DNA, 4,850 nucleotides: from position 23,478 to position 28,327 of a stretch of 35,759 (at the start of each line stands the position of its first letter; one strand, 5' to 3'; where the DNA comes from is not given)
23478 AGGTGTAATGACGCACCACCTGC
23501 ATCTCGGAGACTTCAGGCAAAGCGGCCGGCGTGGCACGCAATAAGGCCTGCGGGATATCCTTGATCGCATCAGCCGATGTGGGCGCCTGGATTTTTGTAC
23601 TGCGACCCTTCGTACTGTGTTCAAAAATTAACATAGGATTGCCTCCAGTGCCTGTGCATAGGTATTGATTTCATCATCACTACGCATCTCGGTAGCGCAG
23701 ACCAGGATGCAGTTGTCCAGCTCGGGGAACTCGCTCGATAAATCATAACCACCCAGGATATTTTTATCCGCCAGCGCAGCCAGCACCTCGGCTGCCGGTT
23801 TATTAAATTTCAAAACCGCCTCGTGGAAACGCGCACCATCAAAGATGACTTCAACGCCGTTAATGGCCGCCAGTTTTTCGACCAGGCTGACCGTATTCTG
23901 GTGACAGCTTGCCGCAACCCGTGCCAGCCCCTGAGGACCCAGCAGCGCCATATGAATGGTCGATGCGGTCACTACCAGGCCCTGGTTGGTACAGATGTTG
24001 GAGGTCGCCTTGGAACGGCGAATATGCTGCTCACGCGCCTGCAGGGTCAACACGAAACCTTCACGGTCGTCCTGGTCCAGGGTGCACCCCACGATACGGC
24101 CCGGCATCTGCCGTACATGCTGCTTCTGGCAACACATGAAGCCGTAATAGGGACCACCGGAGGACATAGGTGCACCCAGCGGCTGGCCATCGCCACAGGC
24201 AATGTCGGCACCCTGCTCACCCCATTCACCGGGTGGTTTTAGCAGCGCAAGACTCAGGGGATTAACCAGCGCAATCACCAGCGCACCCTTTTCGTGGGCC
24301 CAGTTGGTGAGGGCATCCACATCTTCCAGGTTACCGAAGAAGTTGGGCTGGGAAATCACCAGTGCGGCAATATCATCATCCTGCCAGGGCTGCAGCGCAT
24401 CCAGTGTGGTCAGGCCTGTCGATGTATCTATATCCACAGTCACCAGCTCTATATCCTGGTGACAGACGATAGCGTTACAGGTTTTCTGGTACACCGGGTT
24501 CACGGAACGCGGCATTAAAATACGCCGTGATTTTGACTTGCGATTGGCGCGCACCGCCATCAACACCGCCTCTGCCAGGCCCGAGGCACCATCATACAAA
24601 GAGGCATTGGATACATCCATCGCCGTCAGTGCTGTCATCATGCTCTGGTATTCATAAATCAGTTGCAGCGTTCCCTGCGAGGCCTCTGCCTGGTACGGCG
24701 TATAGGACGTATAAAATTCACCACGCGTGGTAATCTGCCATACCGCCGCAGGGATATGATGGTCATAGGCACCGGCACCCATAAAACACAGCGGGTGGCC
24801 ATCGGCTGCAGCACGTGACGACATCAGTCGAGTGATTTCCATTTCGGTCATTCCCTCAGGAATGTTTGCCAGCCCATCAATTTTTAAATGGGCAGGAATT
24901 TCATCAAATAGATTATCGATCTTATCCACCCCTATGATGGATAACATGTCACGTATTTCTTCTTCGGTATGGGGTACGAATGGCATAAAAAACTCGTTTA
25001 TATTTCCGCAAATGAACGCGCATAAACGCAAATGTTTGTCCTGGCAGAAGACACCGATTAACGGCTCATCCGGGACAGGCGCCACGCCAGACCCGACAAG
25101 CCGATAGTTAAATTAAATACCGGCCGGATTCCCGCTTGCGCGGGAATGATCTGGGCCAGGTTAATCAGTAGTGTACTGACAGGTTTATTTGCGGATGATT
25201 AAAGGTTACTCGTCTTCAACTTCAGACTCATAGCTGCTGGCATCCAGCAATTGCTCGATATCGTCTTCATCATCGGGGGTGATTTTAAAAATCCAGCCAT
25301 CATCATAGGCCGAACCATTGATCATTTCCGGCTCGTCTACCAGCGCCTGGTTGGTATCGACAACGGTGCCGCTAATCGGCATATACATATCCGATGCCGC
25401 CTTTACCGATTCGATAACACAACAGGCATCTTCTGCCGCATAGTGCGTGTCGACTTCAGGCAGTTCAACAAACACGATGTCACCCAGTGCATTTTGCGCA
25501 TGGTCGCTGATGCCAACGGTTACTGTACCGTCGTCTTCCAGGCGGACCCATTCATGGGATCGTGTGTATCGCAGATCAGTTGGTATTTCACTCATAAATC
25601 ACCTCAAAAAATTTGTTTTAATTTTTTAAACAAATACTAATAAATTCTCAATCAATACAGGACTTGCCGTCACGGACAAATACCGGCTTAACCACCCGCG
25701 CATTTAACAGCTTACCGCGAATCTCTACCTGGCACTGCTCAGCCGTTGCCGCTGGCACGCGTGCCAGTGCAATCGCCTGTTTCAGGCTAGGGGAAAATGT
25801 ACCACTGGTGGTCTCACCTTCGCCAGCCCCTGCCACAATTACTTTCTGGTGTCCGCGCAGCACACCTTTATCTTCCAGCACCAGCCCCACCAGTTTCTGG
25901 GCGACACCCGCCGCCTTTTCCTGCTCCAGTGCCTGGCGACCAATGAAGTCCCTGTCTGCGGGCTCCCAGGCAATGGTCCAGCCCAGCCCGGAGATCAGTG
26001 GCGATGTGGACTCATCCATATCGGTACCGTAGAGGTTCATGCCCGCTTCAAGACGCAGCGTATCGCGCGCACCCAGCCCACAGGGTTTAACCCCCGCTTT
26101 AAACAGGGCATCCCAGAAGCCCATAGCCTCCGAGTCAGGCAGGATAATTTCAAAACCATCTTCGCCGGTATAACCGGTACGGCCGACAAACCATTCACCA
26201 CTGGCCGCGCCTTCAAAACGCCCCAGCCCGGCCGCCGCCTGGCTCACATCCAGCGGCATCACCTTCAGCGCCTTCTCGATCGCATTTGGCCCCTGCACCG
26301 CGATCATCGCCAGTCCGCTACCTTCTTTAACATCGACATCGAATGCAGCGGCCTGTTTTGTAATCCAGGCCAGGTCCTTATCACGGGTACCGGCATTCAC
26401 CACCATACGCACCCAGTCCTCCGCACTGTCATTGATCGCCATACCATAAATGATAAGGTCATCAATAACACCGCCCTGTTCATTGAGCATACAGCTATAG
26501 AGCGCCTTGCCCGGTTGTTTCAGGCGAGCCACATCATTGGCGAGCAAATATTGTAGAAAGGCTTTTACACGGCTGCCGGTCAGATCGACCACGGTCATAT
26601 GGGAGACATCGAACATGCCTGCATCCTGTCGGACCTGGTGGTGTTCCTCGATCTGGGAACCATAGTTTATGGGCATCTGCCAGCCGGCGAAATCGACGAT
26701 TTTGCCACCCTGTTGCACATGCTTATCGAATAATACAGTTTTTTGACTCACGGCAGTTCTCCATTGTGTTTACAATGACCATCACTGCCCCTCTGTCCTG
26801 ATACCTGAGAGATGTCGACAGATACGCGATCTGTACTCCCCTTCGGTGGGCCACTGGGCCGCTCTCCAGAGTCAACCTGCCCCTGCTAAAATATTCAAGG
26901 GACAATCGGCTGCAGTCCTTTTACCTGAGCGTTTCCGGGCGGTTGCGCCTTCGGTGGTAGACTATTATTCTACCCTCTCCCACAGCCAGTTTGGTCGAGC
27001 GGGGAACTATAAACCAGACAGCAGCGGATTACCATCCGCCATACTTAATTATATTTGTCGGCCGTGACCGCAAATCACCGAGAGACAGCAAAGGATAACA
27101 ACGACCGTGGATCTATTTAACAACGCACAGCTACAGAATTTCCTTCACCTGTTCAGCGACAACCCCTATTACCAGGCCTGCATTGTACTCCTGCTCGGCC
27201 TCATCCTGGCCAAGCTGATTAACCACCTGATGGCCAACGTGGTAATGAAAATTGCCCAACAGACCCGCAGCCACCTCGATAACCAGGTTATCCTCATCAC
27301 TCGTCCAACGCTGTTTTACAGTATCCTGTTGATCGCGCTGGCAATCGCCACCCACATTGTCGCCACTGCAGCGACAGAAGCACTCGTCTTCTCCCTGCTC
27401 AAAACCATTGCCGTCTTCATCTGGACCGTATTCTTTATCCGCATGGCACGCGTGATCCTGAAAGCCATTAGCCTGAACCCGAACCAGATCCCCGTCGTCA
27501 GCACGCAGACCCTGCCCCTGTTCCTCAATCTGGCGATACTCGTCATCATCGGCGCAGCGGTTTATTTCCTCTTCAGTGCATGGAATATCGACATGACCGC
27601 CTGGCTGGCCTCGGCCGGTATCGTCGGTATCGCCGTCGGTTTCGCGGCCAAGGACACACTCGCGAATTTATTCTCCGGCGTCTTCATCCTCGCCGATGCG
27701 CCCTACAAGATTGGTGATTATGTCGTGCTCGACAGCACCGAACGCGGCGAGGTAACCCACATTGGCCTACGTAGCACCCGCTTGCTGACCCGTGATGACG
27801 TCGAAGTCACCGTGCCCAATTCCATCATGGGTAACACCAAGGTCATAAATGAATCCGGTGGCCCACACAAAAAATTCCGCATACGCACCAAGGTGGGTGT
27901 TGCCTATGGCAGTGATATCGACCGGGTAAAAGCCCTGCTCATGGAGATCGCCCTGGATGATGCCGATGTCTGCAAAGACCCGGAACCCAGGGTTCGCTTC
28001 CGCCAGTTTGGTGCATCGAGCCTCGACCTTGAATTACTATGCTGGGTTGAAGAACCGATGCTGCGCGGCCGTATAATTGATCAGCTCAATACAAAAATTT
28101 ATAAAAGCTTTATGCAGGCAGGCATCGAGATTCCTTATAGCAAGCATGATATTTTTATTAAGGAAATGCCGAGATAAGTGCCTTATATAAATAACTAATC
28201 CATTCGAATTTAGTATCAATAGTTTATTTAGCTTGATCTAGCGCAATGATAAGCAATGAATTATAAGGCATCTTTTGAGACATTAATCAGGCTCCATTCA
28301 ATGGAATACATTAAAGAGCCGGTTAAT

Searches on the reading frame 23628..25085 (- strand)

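Call 13: search_protein_families(library=pfam, proteins=[window:23628-25085:-], max_evalue=0.001)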
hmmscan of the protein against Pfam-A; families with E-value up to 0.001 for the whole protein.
window:23628-25085:- (485 aa): 2 families
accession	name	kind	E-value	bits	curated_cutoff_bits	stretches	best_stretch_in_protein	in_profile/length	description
PF02347.22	GDC-P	-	7.4e-117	391.3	26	1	36-477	3-426/429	Glycine cleavage system P-protein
PF01212.27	Beta_elim_lyase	-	0.00093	19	27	0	399-440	151-191/288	Beta-eliminating lyase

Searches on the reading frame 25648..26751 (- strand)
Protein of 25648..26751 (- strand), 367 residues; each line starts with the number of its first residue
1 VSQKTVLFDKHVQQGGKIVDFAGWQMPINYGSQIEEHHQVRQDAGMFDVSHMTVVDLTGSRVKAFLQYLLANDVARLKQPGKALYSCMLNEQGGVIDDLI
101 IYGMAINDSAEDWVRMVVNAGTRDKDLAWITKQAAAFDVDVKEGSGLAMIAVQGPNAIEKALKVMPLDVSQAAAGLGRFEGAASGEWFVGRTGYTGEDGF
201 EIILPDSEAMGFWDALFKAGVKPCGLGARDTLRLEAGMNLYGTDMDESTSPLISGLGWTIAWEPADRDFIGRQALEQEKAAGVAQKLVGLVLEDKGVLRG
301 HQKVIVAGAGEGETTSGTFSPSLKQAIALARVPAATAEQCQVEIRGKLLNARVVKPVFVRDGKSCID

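Call 14: search_protein_families(library=pfam, proteins=[window:25648-26751:-], max_evalue=0.001)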
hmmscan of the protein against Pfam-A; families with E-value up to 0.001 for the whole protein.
window:25648-26751:- (367 aa): 2 families
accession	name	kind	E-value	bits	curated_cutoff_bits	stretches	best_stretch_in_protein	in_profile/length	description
PF01571.26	GCV_T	-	6e-82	275.2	25.6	1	8-259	2-255/255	Aminomethyltransferase folate-binding domain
PF08669.17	GCV_T_C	-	1.9e-18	66.6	25.9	1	286-359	2-79/80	Glycine cleavage T-protein C-terminal barrel domain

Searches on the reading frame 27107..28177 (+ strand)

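Call 14: search_protein_families(library=pfam, proteins=[window:27107-28177:+], max_evalue=0.001)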
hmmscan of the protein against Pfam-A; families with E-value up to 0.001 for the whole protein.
window:27107-28177:+ (356 aa): 3 families
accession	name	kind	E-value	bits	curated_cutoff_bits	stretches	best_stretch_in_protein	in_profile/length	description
PF21082.3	MS_channel_3rd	-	2.7e-17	63.4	21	1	260-342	2-88/88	Mechanosensitive ion channel MscS, C-terminal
PF00924.24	MS_channel_2nd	-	4.3e-17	62.4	20.2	1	183-250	1-67/68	Mechanosensitive ion channel, beta-domain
PF21088.3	MS_channel_1st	-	0.00073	19.9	23.1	1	144-182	4-42/42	Mechanosensitive ion channel, transmembrane helices 2/3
